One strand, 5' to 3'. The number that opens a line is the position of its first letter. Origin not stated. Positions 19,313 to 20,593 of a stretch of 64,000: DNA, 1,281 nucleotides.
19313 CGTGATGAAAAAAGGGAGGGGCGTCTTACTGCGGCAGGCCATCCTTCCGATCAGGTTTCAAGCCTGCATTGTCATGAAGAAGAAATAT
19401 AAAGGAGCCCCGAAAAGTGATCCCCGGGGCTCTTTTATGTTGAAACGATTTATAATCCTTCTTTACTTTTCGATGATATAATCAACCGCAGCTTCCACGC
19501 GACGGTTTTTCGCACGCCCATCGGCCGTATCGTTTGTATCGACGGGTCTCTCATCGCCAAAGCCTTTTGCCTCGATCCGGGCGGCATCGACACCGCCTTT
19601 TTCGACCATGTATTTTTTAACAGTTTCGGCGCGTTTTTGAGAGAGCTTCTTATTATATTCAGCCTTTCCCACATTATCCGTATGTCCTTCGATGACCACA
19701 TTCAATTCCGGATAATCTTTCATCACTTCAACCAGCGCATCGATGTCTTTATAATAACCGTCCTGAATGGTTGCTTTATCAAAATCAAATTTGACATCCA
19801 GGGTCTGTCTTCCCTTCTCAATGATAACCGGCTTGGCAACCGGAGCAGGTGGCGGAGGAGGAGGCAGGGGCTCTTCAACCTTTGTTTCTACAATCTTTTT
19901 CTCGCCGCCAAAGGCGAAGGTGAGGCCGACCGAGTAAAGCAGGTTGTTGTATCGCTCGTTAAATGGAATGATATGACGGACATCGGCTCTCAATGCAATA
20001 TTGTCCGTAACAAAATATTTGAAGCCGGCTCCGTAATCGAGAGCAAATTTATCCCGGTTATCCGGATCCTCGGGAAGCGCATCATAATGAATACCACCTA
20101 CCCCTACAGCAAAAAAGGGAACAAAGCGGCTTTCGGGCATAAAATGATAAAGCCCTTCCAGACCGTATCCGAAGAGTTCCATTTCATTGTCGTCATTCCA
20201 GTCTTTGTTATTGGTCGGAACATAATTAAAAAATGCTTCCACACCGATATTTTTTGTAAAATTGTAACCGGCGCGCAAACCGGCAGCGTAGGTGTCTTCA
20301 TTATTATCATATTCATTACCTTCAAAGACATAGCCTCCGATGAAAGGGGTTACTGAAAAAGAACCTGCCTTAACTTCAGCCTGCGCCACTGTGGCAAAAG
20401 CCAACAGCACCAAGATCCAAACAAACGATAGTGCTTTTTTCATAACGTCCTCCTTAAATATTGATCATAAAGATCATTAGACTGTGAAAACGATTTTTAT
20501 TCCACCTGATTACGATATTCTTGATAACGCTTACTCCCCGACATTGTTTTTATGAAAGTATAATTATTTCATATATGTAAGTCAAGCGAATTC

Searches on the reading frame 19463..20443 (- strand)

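Call 31: search_protein_families(library=ncbifam, proteins=[window:19463-20443:-], max_evalue=0.00001)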
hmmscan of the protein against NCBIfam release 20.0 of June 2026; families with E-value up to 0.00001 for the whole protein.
window:19463-20443:- (326 aa): 39 families (the best 25 are shown)
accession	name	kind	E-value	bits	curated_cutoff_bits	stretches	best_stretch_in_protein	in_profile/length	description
NF045788.1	Omp38Acinit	equivalog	9.1e-37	126.9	500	1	104-320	126-346/354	outer membrane protein Omp38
NF053611.1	YiaD_Gzip_OmpA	equivalog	5.5e-36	124.2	175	1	216-319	103-205/206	YiaD family glycine zipper/OmpA-like lipoprotein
NF053613.1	OMP_toxin_LptF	equivalog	3.4e-29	102.3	400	1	216-320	142-245/256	lipotoxin F family OmpA-related lipoprotein LptF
NF053612.1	anchor_PA1041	equivalog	7.4e-29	101.4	250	1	198-320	116-235/236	PA1041 family peptidoglycan-binding anchor lipoprotein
NF045787.1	OmpABordt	equivalog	5e-28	98.1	200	1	205-319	78-188/194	outer membrane protein OmpA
NF008071.1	PRK10808.1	equivalog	2.6e-26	92.8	277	1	138-314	157-331/358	porin OmpA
TIGR02802.1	Pal_lipo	equivalog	5.3e-25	87.5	125.35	1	217-318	2-102/104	peptidoglycan-associated lipoprotein Pal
NF053585.1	OMP_LP_YfiB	equivalog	1.3e-24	86.9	128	1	217-318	58-158/163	outer membrane lipoprotein YfiB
NF053607.1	CHU_0125_OmpA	equivalog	9.2e-24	83.9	620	1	207-318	523-634/639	CHU_0125 family OmpA-like outer membrane integrity protein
NF052230.1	T9SS_PorE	exception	6.3e-22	77.6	600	1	201-302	507-601/648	PorE family type IX secretion system protein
NF007804.1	PRK10510.1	equivalog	1.5e-20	73.5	307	1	216-319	113-215/219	OmpA family lipoprotein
TIGR04565.1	OMP_myx_plus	subfamily_domain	2e-20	73.4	60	1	49-178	10-161/161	outer membrane beta-barrel domain-containing protein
NF038224.1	OmpA_like_CmpA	equivalog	6.5e-20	71.7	300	1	216-318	111-212/233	C-OmpA-like family protein CmpA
TIGR03789.1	pdsO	hypoth_equivalog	1.2e-19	71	152.2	1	215-316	139-239/243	sortase-associated OmpA-like protein PdsO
TIGR03350.1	type_VI_ompA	equivalog_domain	2.1e-19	69.9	139.8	1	220-320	35-137/137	type VI secretion system protein TssL, long form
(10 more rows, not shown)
